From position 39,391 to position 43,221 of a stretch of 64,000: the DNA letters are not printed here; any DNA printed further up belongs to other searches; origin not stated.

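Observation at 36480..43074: Giant AglB: STT3 oligosaccharyltransferase fused to a ~1,200-aa sequon-dense Ig-like repeat array with its own membrane anchor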

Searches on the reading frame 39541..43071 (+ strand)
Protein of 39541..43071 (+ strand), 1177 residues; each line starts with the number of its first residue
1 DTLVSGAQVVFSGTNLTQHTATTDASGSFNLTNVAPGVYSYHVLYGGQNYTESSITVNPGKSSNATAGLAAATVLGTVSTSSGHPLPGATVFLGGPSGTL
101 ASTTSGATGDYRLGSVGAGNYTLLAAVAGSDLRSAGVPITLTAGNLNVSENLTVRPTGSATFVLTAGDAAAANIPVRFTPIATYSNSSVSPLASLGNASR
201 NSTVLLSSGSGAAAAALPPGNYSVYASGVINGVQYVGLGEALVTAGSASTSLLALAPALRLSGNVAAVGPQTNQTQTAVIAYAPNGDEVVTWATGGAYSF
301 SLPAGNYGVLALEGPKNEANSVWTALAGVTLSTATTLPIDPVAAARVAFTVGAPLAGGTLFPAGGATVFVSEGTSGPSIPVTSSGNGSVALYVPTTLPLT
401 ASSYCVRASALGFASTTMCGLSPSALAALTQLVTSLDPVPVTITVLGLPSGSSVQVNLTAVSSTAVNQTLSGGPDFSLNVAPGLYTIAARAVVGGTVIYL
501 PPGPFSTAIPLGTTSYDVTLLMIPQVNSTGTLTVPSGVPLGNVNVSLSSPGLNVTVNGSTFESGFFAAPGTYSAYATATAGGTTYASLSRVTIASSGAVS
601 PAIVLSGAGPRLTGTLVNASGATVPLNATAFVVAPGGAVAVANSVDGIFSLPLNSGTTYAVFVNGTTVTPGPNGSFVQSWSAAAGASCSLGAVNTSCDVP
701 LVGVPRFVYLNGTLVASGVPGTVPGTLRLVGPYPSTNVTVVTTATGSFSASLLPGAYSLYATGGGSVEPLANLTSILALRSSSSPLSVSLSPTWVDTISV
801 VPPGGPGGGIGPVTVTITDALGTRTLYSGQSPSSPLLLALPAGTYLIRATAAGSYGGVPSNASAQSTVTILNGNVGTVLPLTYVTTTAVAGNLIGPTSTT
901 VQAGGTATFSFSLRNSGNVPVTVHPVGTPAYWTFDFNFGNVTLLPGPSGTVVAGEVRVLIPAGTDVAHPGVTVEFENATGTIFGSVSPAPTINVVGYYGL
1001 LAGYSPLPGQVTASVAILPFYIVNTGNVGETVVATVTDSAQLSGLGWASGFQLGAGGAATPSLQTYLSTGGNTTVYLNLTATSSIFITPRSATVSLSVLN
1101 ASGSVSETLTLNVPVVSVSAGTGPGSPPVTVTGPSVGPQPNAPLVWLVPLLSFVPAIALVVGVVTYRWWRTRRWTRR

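Call 5: search_protein_families(library=pfam, proteins=[window:39541-43071:+], max_evalue=0.01)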
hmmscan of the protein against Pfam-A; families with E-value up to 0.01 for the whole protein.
window:39541-43071:+ (1177 aa): 6 families
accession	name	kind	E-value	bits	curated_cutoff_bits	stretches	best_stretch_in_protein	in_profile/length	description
PF13620.12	CarboxypepD_reg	-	3.2e-23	82.3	32.3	2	73-144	1-72/82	Carboxypeptidase regulatory-like domain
PF13715.12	CarbopepD_reg_2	-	4.6e-10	39.8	32.2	2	76-130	3-55/88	CarboxypepD_reg-like domain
PF14686.12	fn3_3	-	0.00022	21.4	24.4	1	15-64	23-74/75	Polysaccharide lyase family 4, domain II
PF09430.16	EMC7_beta-sandw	-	0.00031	21.4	26.6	1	4-68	7-71/122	ER membrane protein complex subunit 7, beta-sandwich domain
PF17802.7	SpaA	-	0.00046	20.7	23.1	0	13-40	28-55/91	Prealbumin-like fold domain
PF17210.9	SdrD_B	-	0.0012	19.4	29.7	0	4-67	24-89/112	SdrD B-like domain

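Call 21: find_homologous_proteins(query=window:39541-43071:+, max_evalue=0.00001)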
Query window:39541-43071:+ (1177 aa): 15 proteins with E <= 0.00001 among 8000 candidates.
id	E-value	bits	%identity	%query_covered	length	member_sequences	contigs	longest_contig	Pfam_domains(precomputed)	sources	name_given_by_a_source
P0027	0.0e+0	2002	82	99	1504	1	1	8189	PF13715.13,PF13620.13,PF09430.17,PF22904.4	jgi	-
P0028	0.0e+0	1542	65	99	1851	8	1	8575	PF13715.13,PF13620.13,PF22904.4,PF17210.10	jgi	jgi:dolichyl-diphosphooligosaccharide--protein glycosyltransferase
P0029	0.0e+0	1355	59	99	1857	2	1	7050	PF13715.13,PF22627.1,PF13620.13,PF22904.4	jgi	jgi:dolichyl-diphosphooligosaccharide--protein glycosyltransferase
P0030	0.0e+0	1277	56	99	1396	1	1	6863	PF13715.13,PF23194.2,PF13620.13,PF22904.4,PF17210.10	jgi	jgi:hypothetical protein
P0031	0.0e+0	1028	50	99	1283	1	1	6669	PF13715.13,PF13620.13,PF09430.17,PF22904.4,PF17210.10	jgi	jgi:hypothetical protein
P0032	2.8e-295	1001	49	99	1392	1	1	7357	PF13715.13,PF13620.13,PF09430.17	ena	-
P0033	1.8e-252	859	44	99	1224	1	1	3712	PF13715.13,PF23194.2,PF17802.8,PF13620.13,PF22904.4,PF17210.10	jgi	jgi:hypothetical protein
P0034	1.1e-235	804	54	70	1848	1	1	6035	PF22627.1,PF13620.13,PF22904.4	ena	-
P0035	1.4e-235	804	47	84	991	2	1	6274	-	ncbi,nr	ncbi:MAG TPA: hypothetical protein VN842_00550, partial [Thermoplasmata archaeon]|nr:hypothetical pr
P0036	3.1e-222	759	41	100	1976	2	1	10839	PF13715.13,PF17802.8,PF13620.13,PF09430.17,PF22904.4,PF17210.10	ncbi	ncbi:MAG: carboxypeptidase regulatory-like domain-containing protein [Thermoplasmata archaeon]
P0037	2.0e-207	710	44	81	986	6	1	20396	-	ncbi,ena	-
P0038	5.5e-166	573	36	98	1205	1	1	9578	PF13715.13,PF17802.8,PF13620.13,PF22904.4,PF17210.10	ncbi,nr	ncbi:MAG: carboxypeptidase-like regulatory domain-containing protein, partial [Candidatus Thermoplas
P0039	1.3e-158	549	36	96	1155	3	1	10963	PF13620.13,PF22904.4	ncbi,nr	ncbi:MAG: carboxypeptidase-like regulatory domain-containing protein, partial [Thermoplasmata archae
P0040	1.4e-141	492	35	100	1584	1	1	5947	PF13715.13,PF13620.13,PF22904.4,PF17210.10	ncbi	ncbi:MAG: carboxypeptidase-like regulatory domain-containing protein, partial [Thermoplasmata archae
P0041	8.3e-136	473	33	99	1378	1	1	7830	PF13715.13,PF17802.8,PF13620.13,PF09430.17,PF22904.4,PF17210.10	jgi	jgi:hypothetical protein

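Call 47: search_solved_structures(query=A2, max_evalue=0.01)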
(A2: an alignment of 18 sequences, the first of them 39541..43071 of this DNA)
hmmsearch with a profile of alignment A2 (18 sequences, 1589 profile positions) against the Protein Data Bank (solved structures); distinct sequences matched with E-value up to 0.01: 6.
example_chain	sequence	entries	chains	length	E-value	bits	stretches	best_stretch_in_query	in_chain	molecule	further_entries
9c7v_B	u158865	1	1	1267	3.5e-20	74.3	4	487-638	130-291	BOS complex subunit NOMO2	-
3irp_X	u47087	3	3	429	9.2e-06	26.5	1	492-545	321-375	Uro-adherence factor A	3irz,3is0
3is1_X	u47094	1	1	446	9.4e-06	26.4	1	492-545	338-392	Uro-adherence factor A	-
9c7u_B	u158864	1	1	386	3.2e-05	24.7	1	405-544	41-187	BOS complex subunit NOMO2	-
4wi0_B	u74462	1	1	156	0.0054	17.3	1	492-557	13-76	Cellulosomal scaffoldin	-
4u3s_B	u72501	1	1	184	0.0083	16.7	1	492-557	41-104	Cellulosomal scaffoldin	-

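Call 48: search_solved_structures(query=A2, max_evalue=0.01, show_alignments=1)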
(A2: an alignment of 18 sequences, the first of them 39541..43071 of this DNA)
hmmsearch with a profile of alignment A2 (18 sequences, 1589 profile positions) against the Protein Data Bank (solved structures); distinct sequences matched with E-value up to 0.01: 6.
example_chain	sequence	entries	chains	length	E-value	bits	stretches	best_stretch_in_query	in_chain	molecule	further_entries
9c7v_B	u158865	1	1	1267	3.5e-20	74.3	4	487-638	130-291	BOS complex subunit NOMO2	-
3irp_X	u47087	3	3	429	9.2e-06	26.5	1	492-545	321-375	Uro-adherence factor A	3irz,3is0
3is1_X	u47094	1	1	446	9.4e-06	26.4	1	492-545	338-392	Uro-adherence factor A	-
9c7u_B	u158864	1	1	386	3.2e-05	24.7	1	405-544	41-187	BOS complex subunit NOMO2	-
4wi0_B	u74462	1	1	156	0.0054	17.3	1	492-557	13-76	Cellulosomal scaffoldin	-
4u3s_B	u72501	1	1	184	0.0083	16.7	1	492-557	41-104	Cellulosomal scaffoldin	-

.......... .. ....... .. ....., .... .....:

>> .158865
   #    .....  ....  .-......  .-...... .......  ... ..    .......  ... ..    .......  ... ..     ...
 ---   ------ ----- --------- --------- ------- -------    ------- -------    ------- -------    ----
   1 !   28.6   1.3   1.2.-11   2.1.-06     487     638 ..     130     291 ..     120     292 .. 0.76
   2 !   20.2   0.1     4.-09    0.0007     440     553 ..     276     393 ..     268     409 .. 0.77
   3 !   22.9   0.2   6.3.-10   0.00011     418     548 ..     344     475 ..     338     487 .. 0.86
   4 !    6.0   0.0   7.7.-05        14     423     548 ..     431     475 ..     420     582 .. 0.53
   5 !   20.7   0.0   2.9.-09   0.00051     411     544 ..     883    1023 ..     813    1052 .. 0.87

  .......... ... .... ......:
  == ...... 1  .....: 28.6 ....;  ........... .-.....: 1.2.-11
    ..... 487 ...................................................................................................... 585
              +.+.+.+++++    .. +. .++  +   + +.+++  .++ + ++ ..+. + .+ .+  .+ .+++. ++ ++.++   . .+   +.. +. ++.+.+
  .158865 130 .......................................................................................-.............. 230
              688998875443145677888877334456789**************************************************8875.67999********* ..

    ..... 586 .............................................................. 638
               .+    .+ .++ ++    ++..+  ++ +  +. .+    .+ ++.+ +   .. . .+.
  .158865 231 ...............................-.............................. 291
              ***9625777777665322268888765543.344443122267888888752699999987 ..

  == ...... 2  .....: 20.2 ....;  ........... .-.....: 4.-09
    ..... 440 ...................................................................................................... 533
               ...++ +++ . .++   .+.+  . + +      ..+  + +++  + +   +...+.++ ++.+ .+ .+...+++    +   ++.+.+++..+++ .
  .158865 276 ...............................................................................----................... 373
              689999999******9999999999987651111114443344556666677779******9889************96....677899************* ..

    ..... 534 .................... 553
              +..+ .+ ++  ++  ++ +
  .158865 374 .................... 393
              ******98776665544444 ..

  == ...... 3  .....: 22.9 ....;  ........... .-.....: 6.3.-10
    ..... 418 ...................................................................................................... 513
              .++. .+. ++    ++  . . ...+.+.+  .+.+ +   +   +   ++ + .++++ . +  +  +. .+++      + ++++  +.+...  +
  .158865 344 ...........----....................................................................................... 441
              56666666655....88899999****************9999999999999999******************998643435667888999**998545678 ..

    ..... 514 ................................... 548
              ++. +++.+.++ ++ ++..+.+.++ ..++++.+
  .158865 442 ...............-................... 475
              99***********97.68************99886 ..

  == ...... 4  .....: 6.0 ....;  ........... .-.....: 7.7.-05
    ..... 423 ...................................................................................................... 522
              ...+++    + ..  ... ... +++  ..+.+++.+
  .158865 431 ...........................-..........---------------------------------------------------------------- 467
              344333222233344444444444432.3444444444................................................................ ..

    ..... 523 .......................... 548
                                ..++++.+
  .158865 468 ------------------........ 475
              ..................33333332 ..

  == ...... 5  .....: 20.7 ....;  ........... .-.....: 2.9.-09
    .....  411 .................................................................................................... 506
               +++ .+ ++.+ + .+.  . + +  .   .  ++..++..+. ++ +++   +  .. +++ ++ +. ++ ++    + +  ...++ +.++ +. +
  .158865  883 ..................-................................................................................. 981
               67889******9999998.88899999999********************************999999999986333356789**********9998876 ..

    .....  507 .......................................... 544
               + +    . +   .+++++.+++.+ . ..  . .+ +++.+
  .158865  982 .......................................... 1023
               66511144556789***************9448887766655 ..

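Call 66: predict_structure(alignment_id=A2)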
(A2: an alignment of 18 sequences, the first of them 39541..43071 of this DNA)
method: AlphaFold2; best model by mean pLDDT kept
length: 1177 residues; sequences in the alignment: 18
mean_pLDDT: 81.7   pTM: 0.43
mean pLDDT of the five models: 81.7, 79.1, 79.1, 78.2, 76.4
residues with pLDDT >= 90: 343; 70-90: 660; 50-70: 123; < 50: 51
segments of 3 or more residues with pLDDT < 50: 1117-1149, 1168-1177
pLDDT, mean of each block of 10 residues (from residue 1): 63 80 68 79 66 72 58 85 83 70 87 75 78 73 69 82 81 83 69 83 75 79 86 85 73 90 85 81 88 85 93 80 91 92 90 83 87 87 83 85 89 89 90 90 88 89 87 88 90 79 81 83 89 86 89 87 90 91 87 90 86 92 89 91 91 91 88 81 90 90 88 82 89 85 87 90 76 86 74 90 68 89 88 86 92 78 90 87 85 88 85 87 90 89 78 90 82 89 90 87 84 81 88 86 82 69 85 88 65 88 80 62 37 34 41 54 54 37
secondary structure, 60 per line:
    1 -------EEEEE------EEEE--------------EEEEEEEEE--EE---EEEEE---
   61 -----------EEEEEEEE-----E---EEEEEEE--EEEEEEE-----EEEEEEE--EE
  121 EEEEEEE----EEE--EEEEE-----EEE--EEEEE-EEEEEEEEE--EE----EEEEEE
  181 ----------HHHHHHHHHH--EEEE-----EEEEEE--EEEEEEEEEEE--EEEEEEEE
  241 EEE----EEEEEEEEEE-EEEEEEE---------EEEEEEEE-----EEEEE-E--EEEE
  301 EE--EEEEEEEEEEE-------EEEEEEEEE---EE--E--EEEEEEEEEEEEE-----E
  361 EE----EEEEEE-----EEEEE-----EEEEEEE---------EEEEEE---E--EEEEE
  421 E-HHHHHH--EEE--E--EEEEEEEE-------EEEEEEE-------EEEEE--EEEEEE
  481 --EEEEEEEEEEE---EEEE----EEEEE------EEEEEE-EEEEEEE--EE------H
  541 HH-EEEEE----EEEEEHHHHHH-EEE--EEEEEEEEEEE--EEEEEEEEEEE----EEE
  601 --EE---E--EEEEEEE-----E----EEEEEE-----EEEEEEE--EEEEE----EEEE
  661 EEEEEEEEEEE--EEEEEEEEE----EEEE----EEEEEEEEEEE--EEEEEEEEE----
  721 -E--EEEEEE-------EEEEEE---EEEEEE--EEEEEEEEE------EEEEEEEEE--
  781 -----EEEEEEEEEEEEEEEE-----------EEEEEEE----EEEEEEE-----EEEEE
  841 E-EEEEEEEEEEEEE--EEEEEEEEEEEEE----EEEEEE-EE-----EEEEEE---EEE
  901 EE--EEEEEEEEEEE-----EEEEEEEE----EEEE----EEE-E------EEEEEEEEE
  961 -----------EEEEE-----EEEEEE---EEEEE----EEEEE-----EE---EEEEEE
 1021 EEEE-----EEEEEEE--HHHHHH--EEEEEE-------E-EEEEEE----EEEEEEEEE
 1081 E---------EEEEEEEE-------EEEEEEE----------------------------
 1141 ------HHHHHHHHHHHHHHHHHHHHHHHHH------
elements in order (helices of 4 or more, strands of 3 or more residues): E8-12 E19-22 E37-45 E53-57 E72-79 E89-95 E98-104 E110-116 E119-127 E132-134 E137-141 E147-149 E152-156 E158-166 E175-180 H191-200 E203-206 E212-217 E220-230 E233-243 E248-257 E259-265 E275-282 E288-292 E297-302 E305-315 E323-331 E342-354 E360-362 E367-372 E378-382 E388-394 E404-409 E416-421 H423-428 E431-433 E439-446 E454-460 E468-472 E475-480 E483-493 E497-500 E505-509 E516-521 E523-529 E544-548 E553-557 H558-563 E565-567 E570-580 E583-593 E598-600 E611-617 E628-633 E639-645 E648-652 E657-671 E674-682 E687-690 E695-705 E708-716 E725-730 E738-743 E747-752 E755-763 E770-778 E786-801 E813-819 E824-830 E836-841 E843-855 E858-870 E875-880 E889-894 E898-902 E905-915 E921-928 E933-936 E941-943 E952-960 E972-976 E982-987 E991-995 E1000-1004 E1015-1024 E1030-1036 H1039-1044 E1047-1052 E1062-1067 E1072-1081 E1091-1098 E1106-1112 H1147-1171
